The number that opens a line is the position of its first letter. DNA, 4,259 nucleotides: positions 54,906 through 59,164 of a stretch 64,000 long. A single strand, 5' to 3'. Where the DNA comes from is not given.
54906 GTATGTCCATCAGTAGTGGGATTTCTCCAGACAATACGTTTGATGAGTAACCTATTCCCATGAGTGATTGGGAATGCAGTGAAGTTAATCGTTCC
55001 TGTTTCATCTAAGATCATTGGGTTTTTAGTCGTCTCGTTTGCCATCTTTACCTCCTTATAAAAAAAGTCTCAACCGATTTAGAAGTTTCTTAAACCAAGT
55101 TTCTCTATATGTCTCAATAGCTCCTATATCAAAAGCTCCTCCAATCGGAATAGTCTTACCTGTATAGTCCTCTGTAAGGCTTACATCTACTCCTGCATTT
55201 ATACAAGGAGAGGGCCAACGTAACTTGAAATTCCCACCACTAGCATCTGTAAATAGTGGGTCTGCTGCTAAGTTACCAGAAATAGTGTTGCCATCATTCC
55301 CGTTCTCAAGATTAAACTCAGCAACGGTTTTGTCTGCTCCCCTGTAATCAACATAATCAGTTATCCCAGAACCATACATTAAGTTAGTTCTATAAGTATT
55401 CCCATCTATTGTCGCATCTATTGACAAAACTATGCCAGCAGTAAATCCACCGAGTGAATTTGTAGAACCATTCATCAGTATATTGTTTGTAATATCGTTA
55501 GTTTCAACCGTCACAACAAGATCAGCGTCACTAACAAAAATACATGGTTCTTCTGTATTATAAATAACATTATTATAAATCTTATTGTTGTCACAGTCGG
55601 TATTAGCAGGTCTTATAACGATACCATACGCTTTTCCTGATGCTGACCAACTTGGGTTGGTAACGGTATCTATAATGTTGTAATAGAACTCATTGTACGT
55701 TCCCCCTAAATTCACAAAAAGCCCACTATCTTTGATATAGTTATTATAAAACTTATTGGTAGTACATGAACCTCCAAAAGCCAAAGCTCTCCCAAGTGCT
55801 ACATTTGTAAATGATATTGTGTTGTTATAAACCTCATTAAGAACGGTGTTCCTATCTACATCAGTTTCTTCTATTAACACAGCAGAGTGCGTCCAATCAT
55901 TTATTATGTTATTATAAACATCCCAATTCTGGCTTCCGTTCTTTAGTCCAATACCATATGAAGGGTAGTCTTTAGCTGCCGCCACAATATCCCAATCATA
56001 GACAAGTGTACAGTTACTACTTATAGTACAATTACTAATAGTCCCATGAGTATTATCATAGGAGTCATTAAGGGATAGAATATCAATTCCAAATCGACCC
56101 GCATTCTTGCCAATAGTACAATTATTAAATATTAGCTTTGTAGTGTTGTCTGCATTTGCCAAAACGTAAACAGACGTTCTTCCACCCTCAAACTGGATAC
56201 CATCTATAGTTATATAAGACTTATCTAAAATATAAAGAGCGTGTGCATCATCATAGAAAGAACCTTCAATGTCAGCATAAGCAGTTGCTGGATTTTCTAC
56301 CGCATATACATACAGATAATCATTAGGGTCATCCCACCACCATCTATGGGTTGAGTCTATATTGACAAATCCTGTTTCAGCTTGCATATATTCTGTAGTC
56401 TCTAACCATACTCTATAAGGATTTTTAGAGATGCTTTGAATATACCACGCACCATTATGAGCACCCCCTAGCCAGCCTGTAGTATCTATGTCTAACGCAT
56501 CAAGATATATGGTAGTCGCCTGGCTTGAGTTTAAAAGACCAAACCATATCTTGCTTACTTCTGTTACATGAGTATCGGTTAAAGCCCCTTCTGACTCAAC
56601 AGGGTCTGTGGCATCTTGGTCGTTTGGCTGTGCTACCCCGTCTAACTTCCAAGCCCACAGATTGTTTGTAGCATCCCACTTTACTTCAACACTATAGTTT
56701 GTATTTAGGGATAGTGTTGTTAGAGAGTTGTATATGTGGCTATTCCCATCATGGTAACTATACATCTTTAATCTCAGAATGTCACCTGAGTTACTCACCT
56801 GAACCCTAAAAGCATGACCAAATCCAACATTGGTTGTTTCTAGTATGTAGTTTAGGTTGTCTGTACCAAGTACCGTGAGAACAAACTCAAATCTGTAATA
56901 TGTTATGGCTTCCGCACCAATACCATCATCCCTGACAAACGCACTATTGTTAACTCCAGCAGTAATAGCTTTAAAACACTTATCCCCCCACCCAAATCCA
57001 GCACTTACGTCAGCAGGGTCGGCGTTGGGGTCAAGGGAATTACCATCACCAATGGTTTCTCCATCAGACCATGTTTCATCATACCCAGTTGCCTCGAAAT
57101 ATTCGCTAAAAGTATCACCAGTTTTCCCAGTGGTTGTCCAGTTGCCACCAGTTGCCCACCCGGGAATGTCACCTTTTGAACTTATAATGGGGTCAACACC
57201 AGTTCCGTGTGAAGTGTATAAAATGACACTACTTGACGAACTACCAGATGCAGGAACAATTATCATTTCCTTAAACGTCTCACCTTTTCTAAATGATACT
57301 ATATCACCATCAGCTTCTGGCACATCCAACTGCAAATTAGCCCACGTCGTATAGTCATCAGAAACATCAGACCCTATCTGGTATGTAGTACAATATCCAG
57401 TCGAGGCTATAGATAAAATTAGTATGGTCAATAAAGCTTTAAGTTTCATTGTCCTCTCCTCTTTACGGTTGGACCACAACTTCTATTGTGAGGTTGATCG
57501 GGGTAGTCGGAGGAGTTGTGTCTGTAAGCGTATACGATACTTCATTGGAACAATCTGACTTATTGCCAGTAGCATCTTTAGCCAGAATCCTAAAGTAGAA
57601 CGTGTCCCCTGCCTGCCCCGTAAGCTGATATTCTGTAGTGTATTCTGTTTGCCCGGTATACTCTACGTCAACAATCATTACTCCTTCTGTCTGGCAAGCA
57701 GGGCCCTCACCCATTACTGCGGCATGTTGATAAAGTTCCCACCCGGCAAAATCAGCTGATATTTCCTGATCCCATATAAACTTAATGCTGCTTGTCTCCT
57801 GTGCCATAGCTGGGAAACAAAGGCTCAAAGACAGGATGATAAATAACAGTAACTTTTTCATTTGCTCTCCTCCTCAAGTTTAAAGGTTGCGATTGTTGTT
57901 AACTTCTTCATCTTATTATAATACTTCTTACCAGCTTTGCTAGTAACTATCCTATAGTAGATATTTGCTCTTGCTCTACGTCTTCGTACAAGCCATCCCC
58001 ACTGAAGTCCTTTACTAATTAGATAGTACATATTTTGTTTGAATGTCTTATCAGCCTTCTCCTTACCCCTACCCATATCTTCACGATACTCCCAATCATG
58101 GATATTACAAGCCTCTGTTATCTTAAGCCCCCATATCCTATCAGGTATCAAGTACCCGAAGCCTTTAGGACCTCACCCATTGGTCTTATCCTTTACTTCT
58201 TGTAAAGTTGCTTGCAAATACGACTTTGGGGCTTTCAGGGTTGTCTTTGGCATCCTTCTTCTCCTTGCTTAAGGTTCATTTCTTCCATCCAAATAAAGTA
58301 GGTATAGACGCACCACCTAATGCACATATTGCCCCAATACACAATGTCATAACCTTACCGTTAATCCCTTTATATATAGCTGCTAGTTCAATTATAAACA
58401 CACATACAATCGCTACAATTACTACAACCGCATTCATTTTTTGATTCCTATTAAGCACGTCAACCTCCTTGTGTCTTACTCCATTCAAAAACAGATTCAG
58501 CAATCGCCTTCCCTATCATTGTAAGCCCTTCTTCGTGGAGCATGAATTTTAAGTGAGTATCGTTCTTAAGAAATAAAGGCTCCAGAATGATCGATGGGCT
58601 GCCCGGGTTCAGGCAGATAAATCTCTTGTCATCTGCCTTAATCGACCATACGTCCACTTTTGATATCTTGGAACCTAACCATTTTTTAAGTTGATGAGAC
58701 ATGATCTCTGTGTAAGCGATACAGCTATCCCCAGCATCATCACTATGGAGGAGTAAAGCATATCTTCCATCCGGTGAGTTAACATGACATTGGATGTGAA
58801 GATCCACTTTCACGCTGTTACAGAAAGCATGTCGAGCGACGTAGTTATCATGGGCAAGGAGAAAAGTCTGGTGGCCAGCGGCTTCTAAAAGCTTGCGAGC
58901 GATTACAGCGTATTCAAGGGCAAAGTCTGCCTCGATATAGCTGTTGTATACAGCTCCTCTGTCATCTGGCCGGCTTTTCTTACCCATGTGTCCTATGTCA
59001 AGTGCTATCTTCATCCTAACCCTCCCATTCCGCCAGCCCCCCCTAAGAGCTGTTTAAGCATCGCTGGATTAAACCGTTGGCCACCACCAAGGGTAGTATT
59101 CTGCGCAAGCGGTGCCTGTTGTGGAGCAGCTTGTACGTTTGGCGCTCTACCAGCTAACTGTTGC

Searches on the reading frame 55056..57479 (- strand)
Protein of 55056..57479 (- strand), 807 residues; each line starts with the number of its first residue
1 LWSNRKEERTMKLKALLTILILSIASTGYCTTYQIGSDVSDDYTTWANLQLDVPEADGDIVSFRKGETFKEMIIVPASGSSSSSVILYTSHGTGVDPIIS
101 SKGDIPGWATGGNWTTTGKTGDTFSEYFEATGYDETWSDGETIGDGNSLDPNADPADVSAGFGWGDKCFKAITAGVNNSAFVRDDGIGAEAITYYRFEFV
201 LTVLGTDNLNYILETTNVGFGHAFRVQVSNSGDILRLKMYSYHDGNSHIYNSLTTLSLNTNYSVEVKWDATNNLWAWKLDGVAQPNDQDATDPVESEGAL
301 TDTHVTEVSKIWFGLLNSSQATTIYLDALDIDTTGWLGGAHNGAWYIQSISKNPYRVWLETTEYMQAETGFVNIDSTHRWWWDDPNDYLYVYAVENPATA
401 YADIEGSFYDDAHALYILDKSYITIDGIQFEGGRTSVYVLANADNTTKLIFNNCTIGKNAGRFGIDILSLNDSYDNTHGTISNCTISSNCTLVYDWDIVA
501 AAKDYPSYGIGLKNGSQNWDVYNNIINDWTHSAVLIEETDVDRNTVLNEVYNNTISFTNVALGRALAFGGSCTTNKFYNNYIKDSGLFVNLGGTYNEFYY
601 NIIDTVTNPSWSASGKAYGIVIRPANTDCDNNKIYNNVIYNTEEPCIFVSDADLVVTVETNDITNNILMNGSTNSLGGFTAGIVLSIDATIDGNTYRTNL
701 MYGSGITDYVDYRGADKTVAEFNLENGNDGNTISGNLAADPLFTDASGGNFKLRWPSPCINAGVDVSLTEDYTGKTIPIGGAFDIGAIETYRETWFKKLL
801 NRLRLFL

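Call 10: search_protein_families(library=phrogs, proteins=[window:55056-57479:-], max_evalue=0.001)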
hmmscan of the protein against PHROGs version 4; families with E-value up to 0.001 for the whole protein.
window:55056-57479:- (807 aa): 0 families

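Call 32: search_protein_families(library=pfam, proteins=[window:55056-57479:-], max_evalue=0.01)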
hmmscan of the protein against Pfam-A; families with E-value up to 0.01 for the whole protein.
window:55056-57479:- (807 aa): 1 family
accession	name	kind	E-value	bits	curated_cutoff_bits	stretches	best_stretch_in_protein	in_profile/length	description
PF13229.12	Beta_helix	-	6.7e-11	42.5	25.9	2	509-676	2-139/158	Right handed beta helix region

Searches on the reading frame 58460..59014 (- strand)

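Call 32: search_protein_families(library=pfam, proteins=[window:58460-59014:-], max_evalue=0.01)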
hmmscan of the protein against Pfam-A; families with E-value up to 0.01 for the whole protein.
window:58460-59014:- (184 aa): 1 family
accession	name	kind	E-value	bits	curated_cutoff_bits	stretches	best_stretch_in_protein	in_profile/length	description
PF01520.23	Amidase_3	-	2.9e-15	57.2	27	1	3-175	1-172/174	N-acetylmuramoyl-L-alanine amidase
